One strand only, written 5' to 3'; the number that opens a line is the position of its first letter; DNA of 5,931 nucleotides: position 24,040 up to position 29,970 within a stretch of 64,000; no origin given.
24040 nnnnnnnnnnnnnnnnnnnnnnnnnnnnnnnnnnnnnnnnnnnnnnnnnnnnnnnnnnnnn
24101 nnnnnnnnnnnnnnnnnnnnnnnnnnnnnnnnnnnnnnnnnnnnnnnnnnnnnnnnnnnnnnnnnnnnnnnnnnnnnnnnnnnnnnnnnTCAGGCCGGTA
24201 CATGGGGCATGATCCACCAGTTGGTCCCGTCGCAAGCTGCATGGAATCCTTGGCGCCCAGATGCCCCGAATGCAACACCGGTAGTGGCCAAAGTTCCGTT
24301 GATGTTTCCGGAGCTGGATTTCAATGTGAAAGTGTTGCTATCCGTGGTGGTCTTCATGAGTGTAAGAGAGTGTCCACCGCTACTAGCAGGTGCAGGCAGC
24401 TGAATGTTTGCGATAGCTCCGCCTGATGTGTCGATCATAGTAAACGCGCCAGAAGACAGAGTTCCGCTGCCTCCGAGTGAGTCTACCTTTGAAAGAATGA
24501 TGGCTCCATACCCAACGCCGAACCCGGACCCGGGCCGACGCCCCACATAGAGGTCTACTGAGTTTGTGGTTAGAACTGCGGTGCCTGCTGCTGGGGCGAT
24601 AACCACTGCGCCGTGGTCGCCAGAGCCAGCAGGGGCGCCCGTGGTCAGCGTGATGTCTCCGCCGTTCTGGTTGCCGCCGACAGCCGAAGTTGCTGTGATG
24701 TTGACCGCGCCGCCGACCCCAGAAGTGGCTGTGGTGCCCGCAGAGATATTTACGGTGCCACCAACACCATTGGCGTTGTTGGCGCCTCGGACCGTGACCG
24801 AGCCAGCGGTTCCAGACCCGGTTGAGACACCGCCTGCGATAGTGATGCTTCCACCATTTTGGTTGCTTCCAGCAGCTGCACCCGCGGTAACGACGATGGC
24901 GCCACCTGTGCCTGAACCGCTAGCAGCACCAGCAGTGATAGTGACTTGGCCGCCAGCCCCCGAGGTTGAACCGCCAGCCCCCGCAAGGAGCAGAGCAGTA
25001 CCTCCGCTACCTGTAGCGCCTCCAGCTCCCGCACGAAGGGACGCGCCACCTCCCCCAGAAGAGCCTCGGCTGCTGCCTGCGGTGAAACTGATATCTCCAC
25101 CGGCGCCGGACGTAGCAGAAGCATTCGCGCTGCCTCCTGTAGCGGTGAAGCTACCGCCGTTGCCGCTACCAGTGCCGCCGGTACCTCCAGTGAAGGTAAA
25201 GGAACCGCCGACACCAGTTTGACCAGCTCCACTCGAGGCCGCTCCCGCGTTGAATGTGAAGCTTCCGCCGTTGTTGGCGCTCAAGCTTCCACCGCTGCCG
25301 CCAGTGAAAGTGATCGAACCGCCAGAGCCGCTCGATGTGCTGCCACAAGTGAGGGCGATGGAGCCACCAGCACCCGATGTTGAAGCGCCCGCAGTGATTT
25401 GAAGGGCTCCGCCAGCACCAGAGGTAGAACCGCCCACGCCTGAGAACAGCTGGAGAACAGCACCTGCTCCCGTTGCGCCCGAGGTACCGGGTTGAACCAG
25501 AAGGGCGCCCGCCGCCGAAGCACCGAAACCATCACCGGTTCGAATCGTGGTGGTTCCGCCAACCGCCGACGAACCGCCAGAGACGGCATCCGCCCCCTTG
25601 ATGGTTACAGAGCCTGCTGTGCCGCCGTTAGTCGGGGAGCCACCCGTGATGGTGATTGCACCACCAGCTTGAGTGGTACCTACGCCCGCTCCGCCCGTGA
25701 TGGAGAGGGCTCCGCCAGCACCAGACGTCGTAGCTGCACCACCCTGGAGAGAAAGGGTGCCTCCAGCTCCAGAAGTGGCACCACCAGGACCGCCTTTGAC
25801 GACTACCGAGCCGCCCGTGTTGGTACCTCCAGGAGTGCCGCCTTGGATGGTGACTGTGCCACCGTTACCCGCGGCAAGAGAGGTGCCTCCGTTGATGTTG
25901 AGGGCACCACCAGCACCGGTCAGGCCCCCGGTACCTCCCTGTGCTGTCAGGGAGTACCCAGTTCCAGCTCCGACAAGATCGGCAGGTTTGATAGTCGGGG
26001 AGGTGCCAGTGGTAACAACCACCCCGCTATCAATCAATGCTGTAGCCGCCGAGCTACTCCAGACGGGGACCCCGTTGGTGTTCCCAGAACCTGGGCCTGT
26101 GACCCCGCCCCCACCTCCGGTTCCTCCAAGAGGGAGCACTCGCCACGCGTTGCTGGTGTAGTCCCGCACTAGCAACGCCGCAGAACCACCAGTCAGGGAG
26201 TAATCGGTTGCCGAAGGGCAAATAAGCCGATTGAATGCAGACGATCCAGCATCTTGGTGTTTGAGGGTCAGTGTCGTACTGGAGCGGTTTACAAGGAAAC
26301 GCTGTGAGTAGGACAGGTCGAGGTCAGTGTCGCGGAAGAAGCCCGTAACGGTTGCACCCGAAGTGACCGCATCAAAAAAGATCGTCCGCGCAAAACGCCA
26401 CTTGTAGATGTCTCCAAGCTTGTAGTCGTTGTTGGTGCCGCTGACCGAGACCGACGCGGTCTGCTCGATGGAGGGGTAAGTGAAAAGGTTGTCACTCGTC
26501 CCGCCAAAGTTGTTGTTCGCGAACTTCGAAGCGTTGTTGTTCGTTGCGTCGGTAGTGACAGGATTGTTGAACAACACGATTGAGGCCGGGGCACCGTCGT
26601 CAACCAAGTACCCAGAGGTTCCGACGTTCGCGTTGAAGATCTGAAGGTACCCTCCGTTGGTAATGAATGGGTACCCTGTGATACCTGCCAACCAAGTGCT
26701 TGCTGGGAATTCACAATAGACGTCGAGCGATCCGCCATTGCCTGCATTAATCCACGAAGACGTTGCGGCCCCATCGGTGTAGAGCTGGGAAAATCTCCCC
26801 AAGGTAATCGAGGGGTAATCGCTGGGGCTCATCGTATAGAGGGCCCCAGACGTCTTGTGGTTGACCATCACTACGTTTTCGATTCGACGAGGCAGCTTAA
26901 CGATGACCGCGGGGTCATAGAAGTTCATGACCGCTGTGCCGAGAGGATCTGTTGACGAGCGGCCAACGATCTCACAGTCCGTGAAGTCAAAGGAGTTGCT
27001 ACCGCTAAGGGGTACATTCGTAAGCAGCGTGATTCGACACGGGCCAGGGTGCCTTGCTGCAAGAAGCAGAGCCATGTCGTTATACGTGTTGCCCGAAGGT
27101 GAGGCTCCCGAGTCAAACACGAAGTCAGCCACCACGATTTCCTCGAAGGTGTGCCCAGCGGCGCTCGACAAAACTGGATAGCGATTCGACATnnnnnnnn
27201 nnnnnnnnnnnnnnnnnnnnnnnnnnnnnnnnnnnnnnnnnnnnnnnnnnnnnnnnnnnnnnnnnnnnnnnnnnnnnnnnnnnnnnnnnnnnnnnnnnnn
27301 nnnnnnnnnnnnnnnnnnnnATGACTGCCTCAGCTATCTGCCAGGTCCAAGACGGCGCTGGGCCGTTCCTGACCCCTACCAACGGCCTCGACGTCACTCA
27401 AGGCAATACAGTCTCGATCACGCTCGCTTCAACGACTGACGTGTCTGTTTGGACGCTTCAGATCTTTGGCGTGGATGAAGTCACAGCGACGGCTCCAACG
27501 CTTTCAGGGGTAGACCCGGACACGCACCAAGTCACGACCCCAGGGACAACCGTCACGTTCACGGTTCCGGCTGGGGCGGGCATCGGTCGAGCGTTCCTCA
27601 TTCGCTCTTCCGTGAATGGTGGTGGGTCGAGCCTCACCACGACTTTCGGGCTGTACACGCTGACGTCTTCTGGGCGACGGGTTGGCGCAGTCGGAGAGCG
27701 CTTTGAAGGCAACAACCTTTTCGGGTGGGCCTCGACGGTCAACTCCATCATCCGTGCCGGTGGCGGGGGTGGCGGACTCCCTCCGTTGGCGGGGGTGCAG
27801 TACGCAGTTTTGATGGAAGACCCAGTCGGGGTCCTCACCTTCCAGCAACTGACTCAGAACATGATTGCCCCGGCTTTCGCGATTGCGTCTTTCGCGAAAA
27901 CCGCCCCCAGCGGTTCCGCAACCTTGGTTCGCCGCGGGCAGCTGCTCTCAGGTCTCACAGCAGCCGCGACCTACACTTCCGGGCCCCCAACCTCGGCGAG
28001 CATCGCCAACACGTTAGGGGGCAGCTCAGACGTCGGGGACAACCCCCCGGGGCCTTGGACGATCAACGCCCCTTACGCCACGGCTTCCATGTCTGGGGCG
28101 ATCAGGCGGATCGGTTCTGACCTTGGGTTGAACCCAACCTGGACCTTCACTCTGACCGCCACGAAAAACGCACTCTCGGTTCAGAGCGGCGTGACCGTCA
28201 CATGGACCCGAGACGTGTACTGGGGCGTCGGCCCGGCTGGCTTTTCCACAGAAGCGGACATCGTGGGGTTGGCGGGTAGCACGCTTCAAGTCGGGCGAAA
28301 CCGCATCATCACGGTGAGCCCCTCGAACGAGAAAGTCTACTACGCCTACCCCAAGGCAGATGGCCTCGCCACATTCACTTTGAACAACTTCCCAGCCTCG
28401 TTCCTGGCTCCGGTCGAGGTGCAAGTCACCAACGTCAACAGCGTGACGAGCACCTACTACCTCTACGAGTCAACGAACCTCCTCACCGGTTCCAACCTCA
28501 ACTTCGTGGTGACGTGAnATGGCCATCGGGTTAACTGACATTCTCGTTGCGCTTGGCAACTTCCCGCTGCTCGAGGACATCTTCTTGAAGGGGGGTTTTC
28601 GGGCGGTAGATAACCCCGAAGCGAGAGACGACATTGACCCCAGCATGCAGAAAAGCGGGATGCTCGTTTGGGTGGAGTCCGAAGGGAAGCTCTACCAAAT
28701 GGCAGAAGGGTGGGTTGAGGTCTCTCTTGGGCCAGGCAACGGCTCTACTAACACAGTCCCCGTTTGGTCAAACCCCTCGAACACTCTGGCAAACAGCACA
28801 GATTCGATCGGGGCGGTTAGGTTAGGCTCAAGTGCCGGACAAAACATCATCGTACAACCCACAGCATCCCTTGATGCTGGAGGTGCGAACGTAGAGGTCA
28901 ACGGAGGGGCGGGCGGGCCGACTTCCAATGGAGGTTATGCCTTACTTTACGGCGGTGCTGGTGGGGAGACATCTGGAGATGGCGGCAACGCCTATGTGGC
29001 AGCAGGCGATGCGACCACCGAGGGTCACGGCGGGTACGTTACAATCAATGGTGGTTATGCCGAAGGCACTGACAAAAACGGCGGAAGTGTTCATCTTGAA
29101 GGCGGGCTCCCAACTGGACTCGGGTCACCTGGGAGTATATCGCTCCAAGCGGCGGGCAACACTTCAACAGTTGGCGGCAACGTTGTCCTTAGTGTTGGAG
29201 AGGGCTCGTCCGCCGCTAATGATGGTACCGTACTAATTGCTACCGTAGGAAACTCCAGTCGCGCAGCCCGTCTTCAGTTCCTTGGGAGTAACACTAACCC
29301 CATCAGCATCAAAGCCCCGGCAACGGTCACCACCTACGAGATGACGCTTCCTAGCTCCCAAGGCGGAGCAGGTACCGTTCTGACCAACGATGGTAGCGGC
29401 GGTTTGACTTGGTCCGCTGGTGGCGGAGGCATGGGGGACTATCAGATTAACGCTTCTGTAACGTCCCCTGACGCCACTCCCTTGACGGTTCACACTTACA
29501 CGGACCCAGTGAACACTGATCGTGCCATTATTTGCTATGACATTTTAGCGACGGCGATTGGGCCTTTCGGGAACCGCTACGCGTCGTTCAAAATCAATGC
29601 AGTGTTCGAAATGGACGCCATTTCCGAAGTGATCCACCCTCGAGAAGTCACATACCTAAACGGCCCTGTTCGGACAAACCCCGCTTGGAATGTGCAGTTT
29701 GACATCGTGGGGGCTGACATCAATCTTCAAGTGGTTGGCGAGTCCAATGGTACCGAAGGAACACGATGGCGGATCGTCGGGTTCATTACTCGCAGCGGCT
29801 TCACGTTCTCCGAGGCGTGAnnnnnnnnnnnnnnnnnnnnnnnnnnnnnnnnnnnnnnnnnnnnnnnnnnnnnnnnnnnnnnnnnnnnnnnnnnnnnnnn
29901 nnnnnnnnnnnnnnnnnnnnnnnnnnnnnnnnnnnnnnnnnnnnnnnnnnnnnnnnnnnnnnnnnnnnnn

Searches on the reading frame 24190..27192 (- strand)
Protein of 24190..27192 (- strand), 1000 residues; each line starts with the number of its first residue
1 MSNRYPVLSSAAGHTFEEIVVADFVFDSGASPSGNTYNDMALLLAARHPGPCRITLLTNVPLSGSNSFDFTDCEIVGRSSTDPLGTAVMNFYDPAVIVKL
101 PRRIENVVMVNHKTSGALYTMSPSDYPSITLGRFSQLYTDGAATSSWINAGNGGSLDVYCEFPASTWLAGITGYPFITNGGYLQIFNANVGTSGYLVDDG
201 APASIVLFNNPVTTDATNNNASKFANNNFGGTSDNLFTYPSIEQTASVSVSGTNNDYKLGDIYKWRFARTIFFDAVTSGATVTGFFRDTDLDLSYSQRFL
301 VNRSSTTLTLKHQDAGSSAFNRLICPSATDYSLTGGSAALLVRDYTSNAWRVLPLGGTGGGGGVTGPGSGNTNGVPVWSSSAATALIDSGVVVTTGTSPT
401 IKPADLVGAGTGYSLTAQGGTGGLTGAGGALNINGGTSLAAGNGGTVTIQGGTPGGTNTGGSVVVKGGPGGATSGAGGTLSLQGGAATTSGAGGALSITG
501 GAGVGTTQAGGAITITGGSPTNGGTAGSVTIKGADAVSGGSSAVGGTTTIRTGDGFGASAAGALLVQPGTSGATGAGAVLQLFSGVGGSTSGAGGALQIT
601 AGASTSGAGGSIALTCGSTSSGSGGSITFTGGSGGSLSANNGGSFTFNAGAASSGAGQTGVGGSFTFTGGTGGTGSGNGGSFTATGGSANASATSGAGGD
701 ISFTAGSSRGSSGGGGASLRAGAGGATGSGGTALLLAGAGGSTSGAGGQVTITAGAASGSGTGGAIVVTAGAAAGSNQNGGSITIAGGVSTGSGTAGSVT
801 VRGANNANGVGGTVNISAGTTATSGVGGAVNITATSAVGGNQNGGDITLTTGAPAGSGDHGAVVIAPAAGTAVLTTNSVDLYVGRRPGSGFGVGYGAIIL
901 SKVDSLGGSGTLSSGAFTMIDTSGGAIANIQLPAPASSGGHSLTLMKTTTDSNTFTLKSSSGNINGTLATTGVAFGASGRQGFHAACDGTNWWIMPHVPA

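Call 10: search_protein_families(library=phrogs, proteins=[window:24190-27192:-], max_evalue=0.001)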
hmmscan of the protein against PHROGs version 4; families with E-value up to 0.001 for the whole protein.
window:24190-27192:- (1000 aa): 0 families

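Call 22: search_dna_similar(query=window:24190-27192:-, collection=phages, mode=protein, max_rows=15)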
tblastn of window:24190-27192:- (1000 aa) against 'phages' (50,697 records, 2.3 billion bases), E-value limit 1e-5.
No match.

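Call 53: search_protein_families(library=ncbifam, proteins=[window:24190-27192:-], max_evalue=0.01)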
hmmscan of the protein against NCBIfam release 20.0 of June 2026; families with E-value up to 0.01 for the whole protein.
window:24190-27192:- (1000 aa): 0 families

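Call 85: search_protein_families(library=pfam, proteins=[window:24190-27192:-], max_evalue=0.1)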
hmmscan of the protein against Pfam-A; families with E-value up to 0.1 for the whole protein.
window:24190-27192:- (1000 aa): 0 families

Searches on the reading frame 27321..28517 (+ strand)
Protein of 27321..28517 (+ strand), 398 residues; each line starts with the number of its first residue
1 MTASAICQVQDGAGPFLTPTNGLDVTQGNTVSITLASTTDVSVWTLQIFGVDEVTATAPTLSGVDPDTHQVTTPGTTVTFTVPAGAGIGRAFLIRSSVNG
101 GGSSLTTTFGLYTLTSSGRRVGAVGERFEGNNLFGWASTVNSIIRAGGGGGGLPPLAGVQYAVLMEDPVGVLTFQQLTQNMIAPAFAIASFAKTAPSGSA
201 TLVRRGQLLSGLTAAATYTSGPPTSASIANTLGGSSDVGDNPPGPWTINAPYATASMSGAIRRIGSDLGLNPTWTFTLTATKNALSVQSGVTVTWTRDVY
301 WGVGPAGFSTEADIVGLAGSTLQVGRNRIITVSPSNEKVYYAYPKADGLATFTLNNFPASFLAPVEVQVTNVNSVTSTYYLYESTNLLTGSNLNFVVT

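Call 10: search_protein_families(library=phrogs, proteins=[window:27321-28517:+], max_evalue=0.001)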
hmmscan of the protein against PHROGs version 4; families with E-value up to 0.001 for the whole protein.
window:27321-28517:+ (398 aa): 0 families

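Call 53: search_protein_families(library=ncbifam, proteins=[window:27321-28517:+], max_evalue=0.01)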
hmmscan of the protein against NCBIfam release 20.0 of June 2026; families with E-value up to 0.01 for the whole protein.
window:27321-28517:+ (398 aa): 0 families

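Call 82: find_homologous_proteins(query=window:27321-28517:+, max_evalue=0.00001)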
Query window:27321-28517:+ (398 aa): 81 proteins with E <= 0.00001 among 8000 candidates.
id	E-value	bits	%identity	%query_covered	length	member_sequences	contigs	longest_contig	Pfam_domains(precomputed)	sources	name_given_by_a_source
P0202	1.2e-251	853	100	100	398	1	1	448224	-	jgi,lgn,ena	-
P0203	8.4e-172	590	70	100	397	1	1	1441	-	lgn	-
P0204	1.2e-168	579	69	100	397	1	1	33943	-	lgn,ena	-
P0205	2.1e-163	562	67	100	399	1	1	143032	-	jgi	jgi:hypothetical protein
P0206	5.5e-162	557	67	100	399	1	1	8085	-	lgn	-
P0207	3.0e-160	552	66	99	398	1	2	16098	-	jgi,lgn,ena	-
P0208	4.1e-154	531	65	100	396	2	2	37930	-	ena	-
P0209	4.7e-152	525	62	100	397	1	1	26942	-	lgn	-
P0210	8.2e-144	498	62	100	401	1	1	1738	-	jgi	jgi:hypothetical protein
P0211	2.1e-141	490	60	100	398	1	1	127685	-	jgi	jgi:hypothetical protein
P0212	5.4e-140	485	61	100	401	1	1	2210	-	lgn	-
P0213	5.2e-139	482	60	100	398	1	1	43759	-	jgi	jgi:hypothetical protein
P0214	1.5e-138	480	60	100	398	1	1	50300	-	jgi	jgi:hypothetical protein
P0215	2.8e-137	476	59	100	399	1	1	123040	-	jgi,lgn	-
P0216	2.3e-136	473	61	99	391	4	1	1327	-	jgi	jgi:hypothetical protein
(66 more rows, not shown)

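Call 85: search_protein_families(library=pfam, proteins=[window:27321-28517:+], max_evalue=0.1)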
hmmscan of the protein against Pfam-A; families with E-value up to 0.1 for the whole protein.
window:27321-28517:+ (398 aa): 0 families

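Call 89: predict_structure(alignment_id=A4)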
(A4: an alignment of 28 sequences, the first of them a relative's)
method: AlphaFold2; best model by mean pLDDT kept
length: 398 residues; sequences in the alignment: 28
mean_pLDDT: 86.7   pTM: 0.55
mean pLDDT of the five models: 86.7, 86.4, 85.4, 84.9, 84.7
residues with pLDDT >= 90: 250; 70-90: 90; 50-70: 44; < 50: 14
segments of 3 or more residues with pLDDT < 50: 148-161
pLDDT, mean of each block of 10 residues (from residue 1): 88 90 87 94 92 81 93 94 80 91 85 83 65 60 61 41 63 63 78 94 95 95 95 87 94 96 91 97 91 96 96 94 89 97 94 94 97 95 96 95
secondary structure, 60 per line:
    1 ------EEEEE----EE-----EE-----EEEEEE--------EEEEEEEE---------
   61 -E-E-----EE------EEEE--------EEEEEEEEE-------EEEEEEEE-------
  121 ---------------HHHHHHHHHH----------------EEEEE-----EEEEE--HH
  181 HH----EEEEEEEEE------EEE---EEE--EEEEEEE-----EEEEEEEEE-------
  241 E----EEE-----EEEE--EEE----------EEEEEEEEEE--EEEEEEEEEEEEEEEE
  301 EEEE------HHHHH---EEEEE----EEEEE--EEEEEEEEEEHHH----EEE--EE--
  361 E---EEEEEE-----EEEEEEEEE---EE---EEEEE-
elements in order: E7-11 E30-35 E44-51 E78-81 E90-98 E106-113 H136-145 E162-166 E172-176 H179-182 E187-195 E202-204 E208-210 E213-219 E225-233 E246-248 E254-257 E260-262 E273-282 E285-304 H311-315 E319-323 E328-332 E335-344 E352-354 E365-370 E376-384 E393-397

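Call 91: fold_search(model_id=the predicted structure, library=viral)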
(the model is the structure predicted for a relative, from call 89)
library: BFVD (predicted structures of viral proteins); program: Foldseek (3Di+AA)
matches with E <= 10: 674; with E <= 0.001: 60
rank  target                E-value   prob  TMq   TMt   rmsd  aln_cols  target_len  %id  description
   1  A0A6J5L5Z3            8.0e-16  1.00  0.46  0.42   6.2       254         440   29  Uncharacterized protein [uncultured Caudovirales phage]
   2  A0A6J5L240            4.1e-14  1.00  0.38  0.26   8.8       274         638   28  Uncharacterized protein [uncultured Caudovirales phage]
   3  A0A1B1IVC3            2.3e-13  1.00  0.42  0.58   7.9       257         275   25  (no name in the UniProt tables at hand)
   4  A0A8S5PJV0            5.0e-12  1.00  0.41  0.25  12.9       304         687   15  Tail fiber protein [Myoviridae sp. ctsK93]
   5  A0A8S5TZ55            4.1e-11  1.00  0.41  0.59   8.4       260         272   21  Uncharacterized protein [Siphoviridae sp. ctnPP24]
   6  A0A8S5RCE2            5.2e-11  1.00  0.41  0.64   3.7       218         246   19  Uncharacterized protein [virus sp. ctmTa7]
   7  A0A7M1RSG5            5.7e-10  1.00  0.35  0.32   5.6       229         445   15  Uncharacterized protein [uncultured phage cr56_1]
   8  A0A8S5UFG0            6.0e-10  1.00  0.40  0.53  12.2       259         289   14  Uncharacterized protein [Myoviridae sp. ctcyQ27]
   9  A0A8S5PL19            1.5e-09  1.00  0.40  0.14   4.1       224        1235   16  Tail protein [Myoviridae sp. ctsK93]
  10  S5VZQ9                1.6e-09  1.00  0.25  0.09  20.0       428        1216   15  Uncharacterized protein [Pseudomonas phage PaBG]
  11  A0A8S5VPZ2            4.7e-09  1.00  0.41  0.24  17.6       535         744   10  (no name in the UniProt tables at hand)
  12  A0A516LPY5            8.5e-09  1.00  0.28  0.19   3.4       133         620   24  (no name in the UniProt tables at hand)
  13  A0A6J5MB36            9.4e-09  1.00  0.40  0.46   8.0       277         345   14  Uncharacterized protein [uncultured Caudovirales phage]
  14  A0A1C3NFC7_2          1.6e-08  1.00  0.23  0.12  21.2       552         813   14  (no name in the UniProt tables at hand)
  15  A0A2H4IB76            1.9e-08  1.00  0.21  0.09  20.5       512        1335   13  Putative major tail protein [Erwinia phage vB_EamM_Y3]
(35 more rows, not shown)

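Call 93: fold_search(model_id=the predicted structure, library=pdb)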
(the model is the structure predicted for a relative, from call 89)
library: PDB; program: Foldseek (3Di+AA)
matches with E <= 10: 1696; with E <= 0.001: 5
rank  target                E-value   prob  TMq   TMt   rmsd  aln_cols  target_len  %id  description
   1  5w1d                  1.6e-04  0.91  0.15  0.15  18.0       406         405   12  Crystal Structure of Mouse Protocadherin-15 EC4-7 (released 2018-06-06)
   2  7l0o_A                2.3e-04  0.77  0.16  0.14  22.3       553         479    7  Streptococcus gordonii C123 Domain(s)-Structural and Functional Analysis (released 2021-09-08)
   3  6e3f                  3.7e-04  0.77  0.17  0.14  23.2       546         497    8  The structure of the C-terminal domains (C123) of Streptococcus intermedius antigen I/II (Pas) (released 2019-07-17)
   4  3f85                  6.0e-04  0.84  0.19  0.17  18.8       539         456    9  Structure of fusion complex of homo trimeric major pilin subunits CfaB of CFA/I fimbirae from ETEC E. coli (released 2009-08-11)
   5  7l0o_B                9.0e-04  0.60  0.16  0.14  21.8       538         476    8  Streptococcus gordonii C123 Domain(s)-Structural and Functional Analysis (released 2021-09-08)
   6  6bxu_B                1.1e-03  0.69  0.15  0.18  17.3       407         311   11  Crystal Structure of Mouse Protocadherin-15 EC5-7 I582T (released 2018-12-26)
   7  6vg4_A                1.6e-03  0.60  0.16  0.12  18.5       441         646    9  Human protocadherin 10 ectodomain (released 2020-03-11)
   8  3vyn_B                2.0e-03  0.97  0.15  0.17  12.4       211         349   12  Crystal structure of Mycobacterium tuberculosis L,D-transpeptidase LdtMt2 N55 truncation mutant (resideus 55-408) (released 2013-06-19)
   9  4oia_B                2.3e-03  0.72  0.18  0.19  20.9       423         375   11  Crystal Structure of ICAM-5 D1-D4 ectodomain fragment, Space Group P4322 (released 2014-07-16)
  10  4qrb                  2.7e-03  0.99  0.17  0.19  11.6       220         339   12  Structure and specificity of L-D-Transpeptidase from Mycobacterium tuberculosis and antibiotic resistance: Calcium bindi (released 2015-12-23)
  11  4tsh_B                2.7e-03  0.44  0.16  0.13  22.0       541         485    8  A Novel Protein Fold Forms an Intramolecular Lock to Stabilize the Tertiary Structure of Streptococcus mutans Adhesin  (released 2014-10-22)
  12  6bxu_A                3.5e-03  0.57  0.15  0.18  17.5       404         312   11  Crystal Structure of Mouse Protocadherin-15 EC5-7 I582T (released 2018-12-26)
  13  8pxy_A                4.0e-03  0.97  0.16  0.18  11.3       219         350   13  Crystal structure of the transpeptidase LdtMt2 C354S mutant from Mycobacterium tuberculosis in complex with natural su (released 2024-08-07)
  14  8aho_B                4.2e-03  0.98  0.16  0.18  11.3       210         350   12  Crystal structure of the transpeptidase LdtMt2 from Mycobacterium tuberculosis in complex with cyanamide analogue 31 (released 2023-08-02)
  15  5d7h_A                4.2e-03  0.97  0.16  0.18  12.3       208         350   12  X-RAY CRYSTAL STRUCTURE OF L,D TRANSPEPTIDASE 2 FROM MYCOBACTERIUM TUBERCULOSIS (released 2016-09-28)
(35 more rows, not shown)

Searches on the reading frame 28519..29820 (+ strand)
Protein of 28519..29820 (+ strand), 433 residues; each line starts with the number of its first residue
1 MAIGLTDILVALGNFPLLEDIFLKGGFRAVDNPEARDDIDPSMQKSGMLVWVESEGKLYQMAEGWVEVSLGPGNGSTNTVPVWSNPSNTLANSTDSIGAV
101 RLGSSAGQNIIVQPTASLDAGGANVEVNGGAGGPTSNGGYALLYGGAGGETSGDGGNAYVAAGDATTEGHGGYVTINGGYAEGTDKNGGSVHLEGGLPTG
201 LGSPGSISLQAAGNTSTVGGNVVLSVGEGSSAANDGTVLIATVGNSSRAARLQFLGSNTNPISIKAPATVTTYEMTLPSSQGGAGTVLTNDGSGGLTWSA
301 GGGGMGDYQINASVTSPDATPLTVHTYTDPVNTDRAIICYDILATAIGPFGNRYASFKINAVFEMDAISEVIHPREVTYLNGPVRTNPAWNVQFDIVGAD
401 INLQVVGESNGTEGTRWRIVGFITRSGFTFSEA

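Call 10: search_protein_families(library=phrogs, proteins=[window:28519-29820:+], max_evalue=0.001)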
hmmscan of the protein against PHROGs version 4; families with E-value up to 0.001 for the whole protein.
window:28519-29820:+ (433 aa): 1 family
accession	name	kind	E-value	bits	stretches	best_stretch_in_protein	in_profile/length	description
phrog_23630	-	unknown function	1e-07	32.5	1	17-71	19-76/258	-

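Call 18: find_encoding_contigs(protein=window:28519-29820:+, flank=10000, max_places=1)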
Protein window:28519-29820:+ (433 aa): 2 contigs read that carry it; 1 place shown.
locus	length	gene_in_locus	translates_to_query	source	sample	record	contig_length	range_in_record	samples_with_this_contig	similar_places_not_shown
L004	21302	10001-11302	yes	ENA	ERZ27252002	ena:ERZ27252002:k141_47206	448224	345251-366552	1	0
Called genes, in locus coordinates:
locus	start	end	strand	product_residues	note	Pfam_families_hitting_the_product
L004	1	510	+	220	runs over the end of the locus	-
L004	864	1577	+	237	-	PF06559:DCD_N, PF22769:DCD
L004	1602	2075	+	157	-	-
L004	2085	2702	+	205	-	PF01327:Pep_deformylase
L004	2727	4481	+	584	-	-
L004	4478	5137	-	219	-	-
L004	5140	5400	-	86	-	-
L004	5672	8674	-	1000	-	-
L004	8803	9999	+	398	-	-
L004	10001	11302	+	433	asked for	-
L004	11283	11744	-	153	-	PF00782:DSPc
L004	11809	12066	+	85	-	-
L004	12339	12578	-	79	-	-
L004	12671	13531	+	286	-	PF03747:ADP_ribosyl_GH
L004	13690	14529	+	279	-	-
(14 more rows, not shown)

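Call 85: search_protein_families(library=pfam, proteins=[window:28519-29820:+], max_evalue=0.1)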
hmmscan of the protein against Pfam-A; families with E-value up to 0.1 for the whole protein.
window:28519-29820:+ (433 aa): 0 families
